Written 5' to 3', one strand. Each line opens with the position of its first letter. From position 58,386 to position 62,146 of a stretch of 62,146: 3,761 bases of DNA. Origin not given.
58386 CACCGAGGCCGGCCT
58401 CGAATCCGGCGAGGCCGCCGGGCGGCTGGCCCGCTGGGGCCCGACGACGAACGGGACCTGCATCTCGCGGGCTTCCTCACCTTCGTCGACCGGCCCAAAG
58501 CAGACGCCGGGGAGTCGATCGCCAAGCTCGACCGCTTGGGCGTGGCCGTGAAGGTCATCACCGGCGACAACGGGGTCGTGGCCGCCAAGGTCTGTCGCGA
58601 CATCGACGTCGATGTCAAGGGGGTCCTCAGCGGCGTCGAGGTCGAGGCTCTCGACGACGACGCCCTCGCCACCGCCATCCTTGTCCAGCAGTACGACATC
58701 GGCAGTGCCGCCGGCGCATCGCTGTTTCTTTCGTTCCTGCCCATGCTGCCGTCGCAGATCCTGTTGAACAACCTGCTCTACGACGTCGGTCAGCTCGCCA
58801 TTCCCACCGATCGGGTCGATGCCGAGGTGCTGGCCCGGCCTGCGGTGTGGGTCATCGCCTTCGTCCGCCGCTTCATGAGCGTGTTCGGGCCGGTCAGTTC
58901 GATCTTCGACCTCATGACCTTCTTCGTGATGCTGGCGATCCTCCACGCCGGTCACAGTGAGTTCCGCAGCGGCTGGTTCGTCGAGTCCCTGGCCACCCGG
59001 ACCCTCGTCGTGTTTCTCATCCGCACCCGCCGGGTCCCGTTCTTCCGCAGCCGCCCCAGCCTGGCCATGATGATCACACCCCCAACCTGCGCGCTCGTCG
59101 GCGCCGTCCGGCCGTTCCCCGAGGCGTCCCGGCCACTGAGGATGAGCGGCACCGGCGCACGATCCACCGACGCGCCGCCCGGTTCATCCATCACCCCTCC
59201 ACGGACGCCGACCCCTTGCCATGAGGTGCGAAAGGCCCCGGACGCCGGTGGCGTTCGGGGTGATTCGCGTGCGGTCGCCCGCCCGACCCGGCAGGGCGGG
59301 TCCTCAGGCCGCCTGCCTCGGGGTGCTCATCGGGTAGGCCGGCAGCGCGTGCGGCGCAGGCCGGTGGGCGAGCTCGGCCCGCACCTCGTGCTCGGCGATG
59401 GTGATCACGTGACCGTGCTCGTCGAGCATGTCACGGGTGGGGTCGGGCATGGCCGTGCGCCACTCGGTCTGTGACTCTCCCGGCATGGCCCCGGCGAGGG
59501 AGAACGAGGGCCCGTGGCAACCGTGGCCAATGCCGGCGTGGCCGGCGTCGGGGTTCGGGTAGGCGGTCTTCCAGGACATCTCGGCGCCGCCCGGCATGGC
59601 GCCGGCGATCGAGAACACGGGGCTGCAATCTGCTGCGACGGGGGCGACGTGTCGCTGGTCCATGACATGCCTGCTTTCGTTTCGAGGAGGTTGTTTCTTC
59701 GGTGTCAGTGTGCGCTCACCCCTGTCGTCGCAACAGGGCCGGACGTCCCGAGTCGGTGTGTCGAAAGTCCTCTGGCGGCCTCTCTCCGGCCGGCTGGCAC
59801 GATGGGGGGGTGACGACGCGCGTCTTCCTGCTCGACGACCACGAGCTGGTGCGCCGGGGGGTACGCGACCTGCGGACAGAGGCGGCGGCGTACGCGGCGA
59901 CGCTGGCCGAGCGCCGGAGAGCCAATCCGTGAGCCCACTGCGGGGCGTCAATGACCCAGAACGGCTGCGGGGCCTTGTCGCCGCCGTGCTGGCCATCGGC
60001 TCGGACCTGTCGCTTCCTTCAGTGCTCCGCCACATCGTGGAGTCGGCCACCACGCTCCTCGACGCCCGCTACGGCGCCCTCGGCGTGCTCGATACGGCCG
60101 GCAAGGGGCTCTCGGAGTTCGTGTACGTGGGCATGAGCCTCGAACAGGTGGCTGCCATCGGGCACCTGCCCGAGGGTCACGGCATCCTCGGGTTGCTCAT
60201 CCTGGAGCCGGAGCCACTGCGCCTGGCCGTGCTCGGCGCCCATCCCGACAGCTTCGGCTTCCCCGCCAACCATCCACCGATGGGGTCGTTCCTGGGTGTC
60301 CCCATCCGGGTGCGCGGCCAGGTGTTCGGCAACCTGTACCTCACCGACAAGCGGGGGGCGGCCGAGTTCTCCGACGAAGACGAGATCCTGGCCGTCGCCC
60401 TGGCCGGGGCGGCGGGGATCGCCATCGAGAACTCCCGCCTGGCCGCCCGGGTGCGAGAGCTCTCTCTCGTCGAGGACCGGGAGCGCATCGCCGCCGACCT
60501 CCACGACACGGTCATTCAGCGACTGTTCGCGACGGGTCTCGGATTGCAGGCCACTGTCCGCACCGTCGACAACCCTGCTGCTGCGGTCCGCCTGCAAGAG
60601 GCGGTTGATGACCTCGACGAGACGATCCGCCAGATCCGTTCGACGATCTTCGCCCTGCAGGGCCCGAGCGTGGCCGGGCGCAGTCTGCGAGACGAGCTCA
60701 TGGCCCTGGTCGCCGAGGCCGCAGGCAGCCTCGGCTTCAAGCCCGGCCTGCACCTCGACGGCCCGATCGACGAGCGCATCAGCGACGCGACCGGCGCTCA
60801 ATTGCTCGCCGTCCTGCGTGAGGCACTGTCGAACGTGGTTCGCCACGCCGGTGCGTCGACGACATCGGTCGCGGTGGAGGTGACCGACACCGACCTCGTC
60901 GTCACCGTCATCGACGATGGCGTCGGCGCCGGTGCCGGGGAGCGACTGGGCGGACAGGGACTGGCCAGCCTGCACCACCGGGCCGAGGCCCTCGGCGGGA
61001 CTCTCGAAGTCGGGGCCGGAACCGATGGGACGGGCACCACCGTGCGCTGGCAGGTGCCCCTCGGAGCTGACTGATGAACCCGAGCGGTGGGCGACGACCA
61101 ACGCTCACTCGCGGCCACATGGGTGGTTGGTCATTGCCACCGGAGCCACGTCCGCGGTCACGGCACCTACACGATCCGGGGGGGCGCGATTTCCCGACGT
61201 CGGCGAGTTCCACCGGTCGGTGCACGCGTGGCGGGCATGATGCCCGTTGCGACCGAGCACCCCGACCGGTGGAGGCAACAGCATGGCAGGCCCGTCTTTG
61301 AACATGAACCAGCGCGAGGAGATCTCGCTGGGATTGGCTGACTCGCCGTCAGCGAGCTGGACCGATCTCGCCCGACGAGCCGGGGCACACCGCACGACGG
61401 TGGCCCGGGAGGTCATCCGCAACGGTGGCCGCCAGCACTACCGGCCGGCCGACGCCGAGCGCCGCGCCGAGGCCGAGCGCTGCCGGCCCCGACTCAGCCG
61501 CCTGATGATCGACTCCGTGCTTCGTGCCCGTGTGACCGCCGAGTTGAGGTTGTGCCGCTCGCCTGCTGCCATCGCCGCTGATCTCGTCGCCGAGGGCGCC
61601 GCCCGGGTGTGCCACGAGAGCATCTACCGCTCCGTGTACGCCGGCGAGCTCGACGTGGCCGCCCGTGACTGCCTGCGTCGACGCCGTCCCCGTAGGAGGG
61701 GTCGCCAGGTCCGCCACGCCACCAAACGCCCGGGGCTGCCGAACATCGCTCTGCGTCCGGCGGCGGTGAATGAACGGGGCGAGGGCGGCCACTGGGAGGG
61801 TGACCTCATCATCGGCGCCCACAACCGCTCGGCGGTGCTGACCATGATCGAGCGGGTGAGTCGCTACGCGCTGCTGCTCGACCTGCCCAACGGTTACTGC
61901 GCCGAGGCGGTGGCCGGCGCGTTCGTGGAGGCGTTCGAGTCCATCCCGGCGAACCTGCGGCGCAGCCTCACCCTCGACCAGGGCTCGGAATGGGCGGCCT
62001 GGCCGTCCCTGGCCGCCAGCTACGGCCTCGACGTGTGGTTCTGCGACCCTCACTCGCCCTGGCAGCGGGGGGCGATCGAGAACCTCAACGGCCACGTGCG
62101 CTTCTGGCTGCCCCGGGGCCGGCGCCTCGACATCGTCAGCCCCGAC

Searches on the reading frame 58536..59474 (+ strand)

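Call 32: search_protein_families(library=pfam, max_evalue=0.00001, proteins=[window:58536-59474:+])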
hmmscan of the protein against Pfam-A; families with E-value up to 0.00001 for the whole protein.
window:58536-59474:+ (312 aa): 1 family
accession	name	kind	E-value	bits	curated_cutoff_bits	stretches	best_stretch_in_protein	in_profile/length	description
PF00689.26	Cation_ATPase_C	-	1.8e-12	47.9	27.3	1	67-173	1-114/175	Cation transporting ATPase, C-terminus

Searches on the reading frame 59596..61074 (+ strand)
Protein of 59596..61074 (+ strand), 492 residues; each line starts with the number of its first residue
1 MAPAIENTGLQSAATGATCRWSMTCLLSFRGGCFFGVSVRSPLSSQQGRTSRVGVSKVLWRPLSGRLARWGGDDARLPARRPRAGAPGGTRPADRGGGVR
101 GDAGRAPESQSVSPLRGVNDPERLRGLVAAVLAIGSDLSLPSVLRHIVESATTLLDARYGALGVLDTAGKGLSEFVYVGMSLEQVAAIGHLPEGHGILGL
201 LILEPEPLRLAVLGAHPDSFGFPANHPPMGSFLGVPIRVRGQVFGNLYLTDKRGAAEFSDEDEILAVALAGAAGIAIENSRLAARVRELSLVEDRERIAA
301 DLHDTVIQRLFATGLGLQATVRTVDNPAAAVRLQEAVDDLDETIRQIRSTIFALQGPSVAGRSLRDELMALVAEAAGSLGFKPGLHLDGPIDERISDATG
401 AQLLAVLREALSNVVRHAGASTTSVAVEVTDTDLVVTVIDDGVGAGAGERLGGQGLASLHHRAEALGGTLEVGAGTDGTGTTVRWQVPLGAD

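Call 32: search_protein_families(library=pfam, max_evalue=0.00001, proteins=[window:59596-61074:+])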
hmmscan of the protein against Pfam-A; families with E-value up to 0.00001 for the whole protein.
window:59596-61074:+ (492 aa): 5 families
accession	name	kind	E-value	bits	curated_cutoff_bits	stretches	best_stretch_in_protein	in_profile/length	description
PF13185.12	GAF_2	-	6.7e-18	65.7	28.6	1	138-278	2-136/136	GAF domain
PF01590.32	GAF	-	2.3e-14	54.5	22.4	1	140-277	2-133/133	GAF domain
PF07730.19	HisKA_3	-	7e-12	46.2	24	1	295-358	2-66/68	Histidine kinase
PF02518.31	HATPase_c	-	8.2e-09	36.3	26.4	1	402-489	5-109/111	Histidine kinase-, DNA gyrase B-, and HSP90-like ATPase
PF13492.12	GAF_3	-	8.5e-06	26.7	27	0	227-279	78-129/129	GAF domain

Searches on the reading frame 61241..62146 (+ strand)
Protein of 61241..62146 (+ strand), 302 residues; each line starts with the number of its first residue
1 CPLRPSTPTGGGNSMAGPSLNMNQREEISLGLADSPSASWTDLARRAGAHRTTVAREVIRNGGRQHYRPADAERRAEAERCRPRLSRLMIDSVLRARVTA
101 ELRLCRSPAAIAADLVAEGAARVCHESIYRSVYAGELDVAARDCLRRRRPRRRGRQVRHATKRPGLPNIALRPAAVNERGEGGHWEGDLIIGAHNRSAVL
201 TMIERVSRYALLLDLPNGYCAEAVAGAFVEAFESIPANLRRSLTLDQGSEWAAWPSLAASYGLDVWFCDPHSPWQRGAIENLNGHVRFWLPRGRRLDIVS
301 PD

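Call 32: search_protein_families(library=pfam, max_evalue=0.00001, proteins=[window:61241-62146:+])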
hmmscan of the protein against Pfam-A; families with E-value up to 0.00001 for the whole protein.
window:61241-62146:+ (302 aa): 1 family
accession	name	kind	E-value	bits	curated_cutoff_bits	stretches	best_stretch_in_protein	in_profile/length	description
PF00665.32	rve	-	8e-12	45.8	32.6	1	181-273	4-102/102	Integrase core domain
